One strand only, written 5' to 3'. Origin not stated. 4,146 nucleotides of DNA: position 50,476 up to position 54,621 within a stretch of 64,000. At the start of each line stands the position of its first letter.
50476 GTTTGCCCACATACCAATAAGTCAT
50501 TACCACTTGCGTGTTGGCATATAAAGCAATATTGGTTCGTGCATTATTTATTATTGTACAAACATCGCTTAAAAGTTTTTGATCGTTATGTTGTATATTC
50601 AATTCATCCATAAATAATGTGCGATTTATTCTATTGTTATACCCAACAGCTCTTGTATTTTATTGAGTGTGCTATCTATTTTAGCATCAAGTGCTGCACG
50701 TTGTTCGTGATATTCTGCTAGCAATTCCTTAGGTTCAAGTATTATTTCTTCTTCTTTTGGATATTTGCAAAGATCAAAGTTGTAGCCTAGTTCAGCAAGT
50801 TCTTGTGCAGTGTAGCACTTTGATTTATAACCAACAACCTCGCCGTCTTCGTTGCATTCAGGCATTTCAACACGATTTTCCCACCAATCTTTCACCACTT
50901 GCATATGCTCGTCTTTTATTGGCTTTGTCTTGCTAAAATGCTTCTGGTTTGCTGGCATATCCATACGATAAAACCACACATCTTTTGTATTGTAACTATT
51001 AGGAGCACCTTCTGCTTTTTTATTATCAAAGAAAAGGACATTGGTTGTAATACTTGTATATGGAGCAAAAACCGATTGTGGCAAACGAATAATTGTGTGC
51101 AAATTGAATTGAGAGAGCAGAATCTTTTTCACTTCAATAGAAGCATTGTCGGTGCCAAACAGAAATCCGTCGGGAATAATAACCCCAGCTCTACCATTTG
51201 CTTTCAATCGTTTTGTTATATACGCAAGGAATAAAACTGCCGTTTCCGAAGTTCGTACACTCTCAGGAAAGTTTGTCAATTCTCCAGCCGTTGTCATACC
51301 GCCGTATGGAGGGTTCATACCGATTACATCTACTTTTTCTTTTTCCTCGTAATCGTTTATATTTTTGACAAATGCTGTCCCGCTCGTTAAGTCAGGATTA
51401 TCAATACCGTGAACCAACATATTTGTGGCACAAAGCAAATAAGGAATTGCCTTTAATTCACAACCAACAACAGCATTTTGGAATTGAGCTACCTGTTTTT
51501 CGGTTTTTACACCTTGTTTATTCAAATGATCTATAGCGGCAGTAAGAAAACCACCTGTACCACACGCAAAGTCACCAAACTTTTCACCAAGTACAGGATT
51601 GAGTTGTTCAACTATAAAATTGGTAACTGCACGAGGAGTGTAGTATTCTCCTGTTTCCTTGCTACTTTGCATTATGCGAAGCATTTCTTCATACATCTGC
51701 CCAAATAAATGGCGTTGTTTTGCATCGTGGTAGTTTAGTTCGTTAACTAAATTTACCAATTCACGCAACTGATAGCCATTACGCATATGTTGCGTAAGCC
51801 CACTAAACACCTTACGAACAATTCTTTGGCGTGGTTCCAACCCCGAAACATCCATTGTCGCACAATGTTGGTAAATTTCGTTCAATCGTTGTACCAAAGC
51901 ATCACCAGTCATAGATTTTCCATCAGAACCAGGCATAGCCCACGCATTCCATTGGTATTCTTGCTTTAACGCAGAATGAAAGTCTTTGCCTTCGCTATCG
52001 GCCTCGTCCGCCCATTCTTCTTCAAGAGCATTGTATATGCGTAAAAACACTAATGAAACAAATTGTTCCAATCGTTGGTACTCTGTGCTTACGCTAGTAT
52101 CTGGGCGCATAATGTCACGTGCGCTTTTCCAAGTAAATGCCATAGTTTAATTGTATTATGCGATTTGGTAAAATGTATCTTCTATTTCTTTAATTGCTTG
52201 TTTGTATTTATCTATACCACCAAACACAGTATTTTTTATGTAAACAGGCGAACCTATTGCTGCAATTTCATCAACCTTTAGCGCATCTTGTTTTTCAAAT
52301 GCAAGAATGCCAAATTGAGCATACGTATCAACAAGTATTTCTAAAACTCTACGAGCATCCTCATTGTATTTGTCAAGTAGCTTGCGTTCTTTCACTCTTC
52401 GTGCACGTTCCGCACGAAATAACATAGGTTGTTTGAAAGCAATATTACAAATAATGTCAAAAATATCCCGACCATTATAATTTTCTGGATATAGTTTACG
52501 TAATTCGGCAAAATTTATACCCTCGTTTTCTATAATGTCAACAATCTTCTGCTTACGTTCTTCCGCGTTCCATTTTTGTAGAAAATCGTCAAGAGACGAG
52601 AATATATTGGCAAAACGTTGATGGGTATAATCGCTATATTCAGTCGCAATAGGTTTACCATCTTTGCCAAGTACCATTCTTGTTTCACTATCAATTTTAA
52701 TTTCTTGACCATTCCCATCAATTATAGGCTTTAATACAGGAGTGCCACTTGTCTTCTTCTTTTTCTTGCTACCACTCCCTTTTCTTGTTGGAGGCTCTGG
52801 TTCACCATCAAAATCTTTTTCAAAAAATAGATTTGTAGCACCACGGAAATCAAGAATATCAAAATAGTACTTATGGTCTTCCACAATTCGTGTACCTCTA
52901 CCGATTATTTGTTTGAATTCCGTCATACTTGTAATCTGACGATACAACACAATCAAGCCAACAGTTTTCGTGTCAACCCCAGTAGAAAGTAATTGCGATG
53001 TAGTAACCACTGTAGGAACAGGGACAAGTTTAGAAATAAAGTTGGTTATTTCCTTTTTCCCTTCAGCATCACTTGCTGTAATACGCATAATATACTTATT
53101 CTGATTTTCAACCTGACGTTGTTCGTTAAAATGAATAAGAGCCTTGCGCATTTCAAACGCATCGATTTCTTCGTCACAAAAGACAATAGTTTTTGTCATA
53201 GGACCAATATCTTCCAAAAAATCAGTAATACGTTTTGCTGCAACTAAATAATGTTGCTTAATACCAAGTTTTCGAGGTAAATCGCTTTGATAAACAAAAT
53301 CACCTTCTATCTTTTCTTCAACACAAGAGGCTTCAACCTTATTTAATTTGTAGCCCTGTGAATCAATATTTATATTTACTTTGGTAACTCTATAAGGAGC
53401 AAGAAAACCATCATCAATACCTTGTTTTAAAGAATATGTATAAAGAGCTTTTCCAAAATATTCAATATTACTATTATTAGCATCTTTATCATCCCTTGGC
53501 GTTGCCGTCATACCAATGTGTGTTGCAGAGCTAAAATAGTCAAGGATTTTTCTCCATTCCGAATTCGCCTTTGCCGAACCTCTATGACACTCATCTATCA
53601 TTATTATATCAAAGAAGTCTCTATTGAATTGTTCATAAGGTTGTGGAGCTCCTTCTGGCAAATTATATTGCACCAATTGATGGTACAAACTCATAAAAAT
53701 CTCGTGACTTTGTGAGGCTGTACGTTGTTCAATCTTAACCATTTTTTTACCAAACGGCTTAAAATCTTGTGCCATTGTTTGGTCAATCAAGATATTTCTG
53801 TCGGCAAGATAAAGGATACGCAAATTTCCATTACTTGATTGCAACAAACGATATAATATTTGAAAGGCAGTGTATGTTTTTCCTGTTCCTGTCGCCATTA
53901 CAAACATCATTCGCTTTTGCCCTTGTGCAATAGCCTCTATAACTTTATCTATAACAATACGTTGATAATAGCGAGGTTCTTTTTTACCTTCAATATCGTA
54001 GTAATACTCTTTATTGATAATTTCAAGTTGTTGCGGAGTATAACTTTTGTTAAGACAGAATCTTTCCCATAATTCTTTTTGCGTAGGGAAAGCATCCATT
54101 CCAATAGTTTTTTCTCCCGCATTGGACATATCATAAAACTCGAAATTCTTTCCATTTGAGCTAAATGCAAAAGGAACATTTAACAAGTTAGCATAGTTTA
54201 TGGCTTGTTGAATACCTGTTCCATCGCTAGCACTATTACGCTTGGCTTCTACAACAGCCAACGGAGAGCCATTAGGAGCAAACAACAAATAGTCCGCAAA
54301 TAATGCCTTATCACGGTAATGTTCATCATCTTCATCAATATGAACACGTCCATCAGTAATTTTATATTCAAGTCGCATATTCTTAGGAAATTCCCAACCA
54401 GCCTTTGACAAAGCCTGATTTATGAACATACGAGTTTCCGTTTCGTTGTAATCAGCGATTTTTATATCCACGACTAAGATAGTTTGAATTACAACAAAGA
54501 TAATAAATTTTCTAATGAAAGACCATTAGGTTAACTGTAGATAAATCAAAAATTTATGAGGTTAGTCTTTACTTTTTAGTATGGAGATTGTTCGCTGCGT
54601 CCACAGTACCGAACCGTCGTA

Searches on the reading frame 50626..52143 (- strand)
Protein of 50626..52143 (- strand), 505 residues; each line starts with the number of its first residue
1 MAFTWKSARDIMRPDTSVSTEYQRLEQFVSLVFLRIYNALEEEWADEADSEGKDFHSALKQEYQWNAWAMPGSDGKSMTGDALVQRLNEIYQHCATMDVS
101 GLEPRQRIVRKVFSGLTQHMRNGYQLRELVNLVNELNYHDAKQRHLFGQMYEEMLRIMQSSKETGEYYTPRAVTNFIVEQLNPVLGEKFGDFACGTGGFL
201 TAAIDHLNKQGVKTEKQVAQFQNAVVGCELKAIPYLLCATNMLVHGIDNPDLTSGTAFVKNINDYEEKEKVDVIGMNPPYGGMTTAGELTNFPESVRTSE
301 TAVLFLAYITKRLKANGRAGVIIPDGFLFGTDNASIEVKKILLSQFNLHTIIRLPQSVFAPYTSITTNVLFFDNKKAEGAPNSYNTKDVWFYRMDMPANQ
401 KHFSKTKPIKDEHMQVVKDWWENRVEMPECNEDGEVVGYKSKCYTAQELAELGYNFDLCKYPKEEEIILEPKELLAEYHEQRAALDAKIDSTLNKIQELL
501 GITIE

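Call 3: search_protein_families(library=pfam, proteins=[window:50626-52143:-], max_evalue=0.1)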
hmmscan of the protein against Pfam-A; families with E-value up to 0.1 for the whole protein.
window:50626-52143:- (505 aa): 4 families
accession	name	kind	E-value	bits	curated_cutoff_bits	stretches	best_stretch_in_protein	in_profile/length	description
PF02384.22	N6_Mtase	-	4.7e-57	194.1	20.4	1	143-466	2-307/311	N-6 DNA Methylase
PF07669.17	Eco57I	-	8e-09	36.2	25.3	1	259-359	59-171/171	Eco57I restriction-modification methylase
PF12161.14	HsdM_N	-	0.00013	23.1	24.5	1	5-131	6-133/135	HsdM N-terminal domain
PF05175.20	MTS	-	0.051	13.6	23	0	174-280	20-108/170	Methyltransferase small domain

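Call 4: search_protein_families(library=padloc, proteins=[window:50626-52143:-], max_evalue=0.1)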
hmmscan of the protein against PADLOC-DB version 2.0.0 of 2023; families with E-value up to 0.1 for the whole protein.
window:50626-52143:- (505 aa): 55 families (the best 25 are shown)
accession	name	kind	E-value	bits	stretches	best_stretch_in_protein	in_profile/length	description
PDLC03021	MTase_I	-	2.7e-140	466.4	1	6-500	8-489/491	Type I methyltransferase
PDLC03025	MTase_I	-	6.4e-138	458.9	1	4-424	6-413/569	Type I methyltransferase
PDLC03026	MTase_I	-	1.1e-70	237.2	1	11-499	16-473/487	Type I methyltransferase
PDLC04134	mad2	-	3.3e-47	159.4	1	7-423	147-486/492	mads_2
PDLC03036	MTase_I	-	1.1e-42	144.3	2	105-394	151-443/635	Type I methyltransferase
PDLC03029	MTase_I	-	3.1e-23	80.1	1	113-378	122-407/661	Type I methyltransferase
PDLC03022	MTase_I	-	9.7e-22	75.1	1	61-376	82-408/857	Type I methyltransferase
PDLC03031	MTase_I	-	1.6e-20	71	1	124-381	140-410/834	Type I methyltransferase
PDLC03035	MTase_I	-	7.3e-19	65.7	1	126-378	135-391/653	Type I methyltransferase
PDLC03335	MTase_II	-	1.7e-18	64.6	1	124-379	43-309/607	Type II methyltransferase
PDLC03318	MTase_II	-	1.9e-18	64.2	2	107-212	288-391/723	Type II methyltransferase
PDLC03218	MTase_II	-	1e-17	61.9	1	162-373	262-480/532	Type II methyltransferase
PDLC03240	MTase_II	-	1e-16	58.8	1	136-392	153-400/511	Type II methyltransferase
PDLC03019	MTase_I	-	1.1e-15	55.1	1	136-387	139-387/932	Type I methyltransferase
PDLC03027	MTase_I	-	1.9e-15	54.5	1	125-379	114-372/810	Type I methyltransferase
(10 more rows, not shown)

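Call 98: find_homologous_proteins(query=window:50626-52143:-, max_evalue=1e-50)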
Query window:50626-52143:- (505 aa): 8000 proteins with E <= 1e-50 among 8000 candidates; the best 120 are listed.
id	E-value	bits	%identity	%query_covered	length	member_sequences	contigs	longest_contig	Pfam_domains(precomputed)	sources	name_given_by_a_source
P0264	0.0e+0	1167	100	100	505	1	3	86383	PF02384.23,PF07669.18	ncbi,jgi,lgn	-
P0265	6.3e-274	927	78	99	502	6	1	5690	PF02384.23,PF07669.18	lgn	-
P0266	1.5e-273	926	78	99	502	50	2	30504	PF02384.23,PF07669.18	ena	-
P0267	1.6e-273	926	79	99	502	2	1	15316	PF02384.23,PF07669.18,PF12161.15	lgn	-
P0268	1.4e-272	923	78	99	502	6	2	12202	PF02384.23,PF07669.18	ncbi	-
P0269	1.4e-272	923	78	99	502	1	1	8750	PF02384.23,PF07669.18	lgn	-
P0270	5.3e-272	921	78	99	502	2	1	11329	PF02384.23,PF07669.18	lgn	-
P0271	2.7e-271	919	78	99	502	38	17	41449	PF02384.23,PF07669.18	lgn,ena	-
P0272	4.3e-271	918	78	99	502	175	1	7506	PF02384.23,PF07669.18,PF12161.15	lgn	-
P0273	5.1e-271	918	78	99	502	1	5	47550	PF02384.23,PF07669.18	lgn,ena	-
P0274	1.1e-269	914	77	99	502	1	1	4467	PF02384.23,PF07669.18,PF12161.15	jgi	-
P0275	6.3e-269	911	78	99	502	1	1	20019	PF02384.23,PF07669.18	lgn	-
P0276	7.7e-269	911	77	99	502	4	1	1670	PF02384.23,PF07669.18,PF12161.15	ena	-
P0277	3.4e-266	902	77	99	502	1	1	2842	PF02384.23,PF07669.18,PF12161.15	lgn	-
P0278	3.4e-264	895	76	99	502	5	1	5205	PF02384.23,PF07669.18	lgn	-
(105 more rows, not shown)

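Call 99: find_encoding_contigs(protein=P0264, flank=6000, max_places=3)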
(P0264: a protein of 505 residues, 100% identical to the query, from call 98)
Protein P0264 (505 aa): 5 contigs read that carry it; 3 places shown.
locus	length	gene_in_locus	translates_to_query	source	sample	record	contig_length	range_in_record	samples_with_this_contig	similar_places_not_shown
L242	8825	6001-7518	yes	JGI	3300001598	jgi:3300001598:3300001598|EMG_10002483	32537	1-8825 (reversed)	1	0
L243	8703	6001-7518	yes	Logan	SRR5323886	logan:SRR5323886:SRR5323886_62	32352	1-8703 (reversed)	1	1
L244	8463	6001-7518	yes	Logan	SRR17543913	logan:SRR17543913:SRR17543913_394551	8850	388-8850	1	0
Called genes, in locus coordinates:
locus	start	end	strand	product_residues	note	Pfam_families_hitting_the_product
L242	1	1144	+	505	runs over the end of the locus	PF18990:DUF5723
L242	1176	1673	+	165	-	-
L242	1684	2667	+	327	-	PF03741:TerC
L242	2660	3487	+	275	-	PF00730:HhH-GPD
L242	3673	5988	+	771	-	PF04313:HSDR_N (weak), PF13588:HSDR_N_2 (weak), PF00270:DEAD, PF04851:ResIII, PF18766:SWI2_SNF2, PF08463:EcoEI_R_C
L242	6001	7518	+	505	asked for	PF02384:N6_Mtase, PF07669:Eco57I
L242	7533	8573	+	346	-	PF17761:DUF1016_N, PF06250:YhcG_C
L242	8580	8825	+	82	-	?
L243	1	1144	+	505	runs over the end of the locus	PF18990:DUF5723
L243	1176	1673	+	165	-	-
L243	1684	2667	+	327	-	PF03741:TerC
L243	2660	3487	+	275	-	PF00730:HhH-GPD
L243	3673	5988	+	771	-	PF04313:HSDR_N (weak), PF13588:HSDR_N_2 (weak), PF00270:DEAD, PF04851:ResIII, PF18766:SWI2_SNF2, PF08463:EcoEI_R_C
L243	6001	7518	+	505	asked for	PF02384:N6_Mtase, PF07669:Eco57I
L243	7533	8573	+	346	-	PF17761:DUF1016_N, PF06250:YhcG_C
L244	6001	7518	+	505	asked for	PF02384:N6_Mtase, PF07669:Eco57I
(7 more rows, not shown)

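Call 100: find_encoding_contigs(protein=P0271, flank=6000, max_places=3)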
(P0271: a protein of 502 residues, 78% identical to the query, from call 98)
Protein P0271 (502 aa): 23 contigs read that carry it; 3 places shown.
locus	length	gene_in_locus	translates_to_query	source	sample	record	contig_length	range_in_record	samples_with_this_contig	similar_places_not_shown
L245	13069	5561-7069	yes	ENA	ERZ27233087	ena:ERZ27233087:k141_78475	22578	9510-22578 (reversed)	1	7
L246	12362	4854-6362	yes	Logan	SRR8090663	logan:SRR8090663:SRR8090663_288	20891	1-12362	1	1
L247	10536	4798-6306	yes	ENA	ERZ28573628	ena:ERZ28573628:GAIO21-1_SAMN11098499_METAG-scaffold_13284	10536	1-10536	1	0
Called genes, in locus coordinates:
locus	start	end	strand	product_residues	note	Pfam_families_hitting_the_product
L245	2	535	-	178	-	?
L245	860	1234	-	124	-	-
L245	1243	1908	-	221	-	-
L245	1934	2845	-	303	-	PF00145:DNA_methylase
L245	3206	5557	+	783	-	PF13588:HSDR_N_2 (weak), PF04313:HSDR_N (weak), PF00270:DEAD, PF04851:ResIII, PF18766:SWI2_SNF2, PF00271:Helicase_C (weak), PF08463:EcoEI_R_C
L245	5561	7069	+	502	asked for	PF02384:N6_Mtase, PF07669:Eco57I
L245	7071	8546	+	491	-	PF01420:Methylase_S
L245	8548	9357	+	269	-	PF10544:T5orf172, PF13455:MUG113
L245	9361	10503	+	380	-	PF13091:PLDc_2, PF00614:PLDc (weak)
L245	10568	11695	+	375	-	-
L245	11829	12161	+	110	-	-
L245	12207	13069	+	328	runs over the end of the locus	PF07453:NUMOD1 (weak)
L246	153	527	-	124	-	-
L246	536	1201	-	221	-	-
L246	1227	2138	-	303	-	PF00145:DNA_methylase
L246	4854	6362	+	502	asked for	PF02384:N6_Mtase, PF07669:Eco57I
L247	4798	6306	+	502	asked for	PF02384:N6_Mtase, PF07669:Eco57I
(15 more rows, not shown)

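Call 101: find_encoding_contigs(protein=P0273, flank=6000, max_places=3)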
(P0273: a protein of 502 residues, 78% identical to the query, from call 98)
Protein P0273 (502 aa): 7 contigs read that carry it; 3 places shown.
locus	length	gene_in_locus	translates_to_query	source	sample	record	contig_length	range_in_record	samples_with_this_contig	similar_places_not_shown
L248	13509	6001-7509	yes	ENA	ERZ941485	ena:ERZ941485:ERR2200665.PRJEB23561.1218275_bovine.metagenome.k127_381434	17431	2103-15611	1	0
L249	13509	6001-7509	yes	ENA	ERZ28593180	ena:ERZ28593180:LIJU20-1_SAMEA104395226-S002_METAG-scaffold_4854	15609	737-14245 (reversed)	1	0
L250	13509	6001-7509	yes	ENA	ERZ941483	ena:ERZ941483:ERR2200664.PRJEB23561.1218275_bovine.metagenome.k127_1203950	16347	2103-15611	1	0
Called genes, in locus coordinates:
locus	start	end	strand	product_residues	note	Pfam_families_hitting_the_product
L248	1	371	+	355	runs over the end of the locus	PF13280:WYL, PF25583:WCX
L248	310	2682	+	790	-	-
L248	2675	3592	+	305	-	-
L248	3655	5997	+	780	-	PF04313:HSDR_N (weak), PF13588:HSDR_N_2 (weak), PF00270:DEAD, PF04851:ResIII, PF18766:SWI2_SNF2, PF00271:Helicase_C (weak), PF08463:EcoEI_R_C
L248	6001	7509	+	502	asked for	PF02384:N6_Mtase, PF07669:Eco57I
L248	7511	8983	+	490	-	PF01420:Methylase_S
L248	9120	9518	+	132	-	-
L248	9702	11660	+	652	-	PF03235:GmrSD_N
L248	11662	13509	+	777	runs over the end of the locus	PF03235:GmrSD_N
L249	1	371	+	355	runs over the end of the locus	PF13280:WYL, PF25583:WCX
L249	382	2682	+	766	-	-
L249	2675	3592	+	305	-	-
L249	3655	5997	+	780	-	PF04313:HSDR_N (weak), PF13588:HSDR_N_2 (weak), PF00270:DEAD, PF04851:ResIII, PF18766:SWI2_SNF2, PF00271:Helicase_C (weak), PF08463:EcoEI_R_C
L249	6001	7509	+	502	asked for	PF02384:N6_Mtase, PF07669:Eco57I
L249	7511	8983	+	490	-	PF01420:Methylase_S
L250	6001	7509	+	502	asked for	PF02384:N6_Mtase, PF07669:Eco57I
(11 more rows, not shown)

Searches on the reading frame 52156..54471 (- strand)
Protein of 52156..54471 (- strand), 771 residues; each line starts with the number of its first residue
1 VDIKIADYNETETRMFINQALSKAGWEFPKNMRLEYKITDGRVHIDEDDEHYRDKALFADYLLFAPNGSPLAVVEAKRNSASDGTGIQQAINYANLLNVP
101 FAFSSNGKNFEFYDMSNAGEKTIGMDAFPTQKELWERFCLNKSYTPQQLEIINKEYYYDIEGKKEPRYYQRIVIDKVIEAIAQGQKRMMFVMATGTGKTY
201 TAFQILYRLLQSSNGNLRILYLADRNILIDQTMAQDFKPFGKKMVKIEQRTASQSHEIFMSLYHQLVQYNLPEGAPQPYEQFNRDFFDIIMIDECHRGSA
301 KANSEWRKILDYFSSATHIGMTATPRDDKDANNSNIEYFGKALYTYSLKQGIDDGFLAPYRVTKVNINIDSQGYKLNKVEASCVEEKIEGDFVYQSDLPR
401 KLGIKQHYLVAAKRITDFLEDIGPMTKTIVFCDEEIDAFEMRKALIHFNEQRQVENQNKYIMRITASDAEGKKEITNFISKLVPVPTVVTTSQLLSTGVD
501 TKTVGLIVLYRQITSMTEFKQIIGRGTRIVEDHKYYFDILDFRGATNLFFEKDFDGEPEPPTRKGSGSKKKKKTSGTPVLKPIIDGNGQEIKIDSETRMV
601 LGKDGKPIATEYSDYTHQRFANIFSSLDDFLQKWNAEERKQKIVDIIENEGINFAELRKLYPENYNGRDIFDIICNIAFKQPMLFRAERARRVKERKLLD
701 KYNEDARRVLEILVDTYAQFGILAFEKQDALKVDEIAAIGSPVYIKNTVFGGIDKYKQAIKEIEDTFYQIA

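Call 3: search_protein_families(library=pfam, proteins=[window:52156-54471:-], max_evalue=0.1)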
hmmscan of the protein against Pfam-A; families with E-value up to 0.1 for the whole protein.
window:52156-54471:- (771 aa): 11 families
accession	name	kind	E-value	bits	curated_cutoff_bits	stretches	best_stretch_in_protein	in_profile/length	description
PF04851.21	ResIII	-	3.8e-39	134.7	22.5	1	164-326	2-163/164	Type III restriction enzyme, res subunit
PF08463.15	EcoEI_R_C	-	2.4e-25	90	24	1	611-767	2-162/163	EcoEI R protein C-terminal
PF18766.7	SWI2_SNF2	-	2.4e-20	73.6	26.7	1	169-377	1-205/221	SWI2/SNF2 ATPase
PF00270.35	DEAD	-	8.4e-12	45.6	26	1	176-327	6-162/167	DEAD/DEAH box helicase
PF04313.20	HSDR_N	-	4.1e-10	40.3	25.1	1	8-120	2-197/198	Type I restriction enzyme R protein N terminus (HSDR_N)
PF13588.12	HSDR_N_2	-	1.8e-07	31.7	25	1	52-129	32-110/110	Type I restriction enzyme R protein N terminus (HSDR_N)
PF00271.37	Helicase_C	-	0.00015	22.4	23.5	1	422-529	12-109/110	Helicase conserved C-terminal domain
PF09848.15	SLFN-g3_helicase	-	0.0027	17.5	24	1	193-302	9-95/354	Schlafen group 3, DNA/RNA helicase domain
PF05970.20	PIF1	-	0.011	15.8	25.9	1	170-211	6-48/223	PIF1-like helicase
PF13086.12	AAA_11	-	0.031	14.5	27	0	188-248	19-90/257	AAA domain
PF25199.1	nSTAND_NTPase5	-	0.052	13.8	34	0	167-232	18-86/145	Novel STAND NTPase 5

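Call 4: search_protein_families(library=padloc, proteins=[window:52156-54471:-], max_evalue=0.1)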
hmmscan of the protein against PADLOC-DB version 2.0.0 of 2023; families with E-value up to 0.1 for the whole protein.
window:52156-54471:- (771 aa): 20 families
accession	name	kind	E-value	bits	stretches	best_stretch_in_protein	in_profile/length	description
PDLC03049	REase_I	-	4.7e-230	763.8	2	15-559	17-555/807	Type I restriction enzyme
PDLC03047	REase_I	-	2.2e-36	123.1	1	7-562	196-740/1107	Type I restriction enzyme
PDLC03042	REase_I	-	4.8e-33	111.6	2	165-541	442-843/1170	Type I restriction enzyme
PDLC03050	REase_I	-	7e-29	99.1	1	602-770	49-214/219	Type I restriction enzyme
PDLC02707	PbeA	-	2.7e-21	73.8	1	152-542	239-629/672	PbeA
PDLC03659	mREase_IV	-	7.9e-18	61.7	1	169-551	222-576/945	Type IV methyl-directed restriction enzyme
PDLC02704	PbeA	-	3e-17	60.4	1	152-373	241-468/682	PbeA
PDLC03597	REase_MTase_IIG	-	1.8e-12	43.6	2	162-234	164-235/1646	Type IIG restriction enzyme-methyltransferase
PDLC02706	PbeA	-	1.5e-11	41.7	1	163-498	267-601/722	PbeA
PDLC03045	REase_I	-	9.3e-11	38.4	1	192-398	291-498/995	Type I restriction enzyme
PDLC01439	typeIV_DinG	-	1.2e-07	28.8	1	161-245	12-87/575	CAS-IV-A; associated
PDLC02703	PbeA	-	4.3e-07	26.9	1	176-398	253-480/626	PbeA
PDLC04986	PDC-S28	-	1.9e-06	24.5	1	162-267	31-135/831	-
PDLC02705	PbeA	-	4.9e-06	23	1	144-361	230-448/691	PbeA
PDLC03960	SngC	-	1.8e-05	21.7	1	176-229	31-85/720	-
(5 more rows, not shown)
